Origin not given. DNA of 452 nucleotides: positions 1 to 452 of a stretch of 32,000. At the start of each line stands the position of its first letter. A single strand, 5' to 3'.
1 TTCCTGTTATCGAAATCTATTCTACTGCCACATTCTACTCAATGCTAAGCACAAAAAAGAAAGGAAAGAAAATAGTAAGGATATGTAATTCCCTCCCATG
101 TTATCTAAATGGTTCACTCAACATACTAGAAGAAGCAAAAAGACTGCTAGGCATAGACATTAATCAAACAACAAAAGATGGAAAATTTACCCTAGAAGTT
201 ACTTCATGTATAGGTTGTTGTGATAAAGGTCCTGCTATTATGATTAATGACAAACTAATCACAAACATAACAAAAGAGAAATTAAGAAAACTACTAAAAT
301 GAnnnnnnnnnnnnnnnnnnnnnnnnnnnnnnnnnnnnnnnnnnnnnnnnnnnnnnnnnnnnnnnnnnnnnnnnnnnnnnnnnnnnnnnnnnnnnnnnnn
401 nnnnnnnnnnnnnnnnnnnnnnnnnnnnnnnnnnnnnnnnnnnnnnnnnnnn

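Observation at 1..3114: HydABC-like [FeFe]-hydrogenase operon in an archaeal context, with a stripped-down NuoF-like subunit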

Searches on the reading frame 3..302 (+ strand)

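Call 3: search_protein_families(library=pfam, proteins=[window:3-302:+])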
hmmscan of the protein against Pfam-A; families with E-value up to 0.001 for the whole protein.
window:3-302:+ (99 aa): 1 family
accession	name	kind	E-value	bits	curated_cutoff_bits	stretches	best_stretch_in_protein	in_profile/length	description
PF01257.25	2Fe-2S_thioredx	-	1.2e-34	119.7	24.8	1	2-99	45-142/145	Thioredoxin-like [2Fe-2S] ferredoxin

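Call 4: search_protein_families(library=ncbifam, proteins=[window:3-302:+])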
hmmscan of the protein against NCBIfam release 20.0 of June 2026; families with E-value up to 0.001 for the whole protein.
window:3-302:+ (99 aa): 9 families
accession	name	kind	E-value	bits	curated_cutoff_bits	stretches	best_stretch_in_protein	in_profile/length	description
NF005722.0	PRK07539.1-2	equivalog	1.8e-31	109.4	141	1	3-99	58-154/157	NADH-quinone oxidoreductase subunit NuoE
TIGR01958.1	nuoE_fam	subfamily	7.5e-30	104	142.4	1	2-98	48-144/148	NADH-quinone oxidoreductase subunit NuoE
NF005725.0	PRK07539.1-5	equivalog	1.3e-29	103.1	220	1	1-99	71-169/174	NADH-quinone oxidoreductase subunit NuoE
NF005723.0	PRK07539.1-3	equivalog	4.6e-23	81.8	226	1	1-98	55-153/158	NADH-quinone oxidoreductase subunit NuoE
NF004638.0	PRK05988.1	equivalog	2.1e-22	79.6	198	1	4-98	60-154/159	formate dehydrogenase subunit gamma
NF005747.0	PRK07571.1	equivalog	5.3e-20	71.8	224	1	1-96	68-163/173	bidirectional hydrogenase complex protein HoxE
NF005721.0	PRK07539.1-1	equivalog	6.7e-19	68.3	308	1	4-98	80-174/292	NADH-quinone oxidoreductase subunit NuoE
NF005724.0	PRK07539.1-4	equivalog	3.6e-16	59.7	280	1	1-98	71-169/240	NADH-quinone oxidoreductase subunit NuoE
NF009040.0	PRK12373.1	equivalog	8.7e-12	45.4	514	1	3-98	70-166/400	NADH-quinone oxidoreductase subunit E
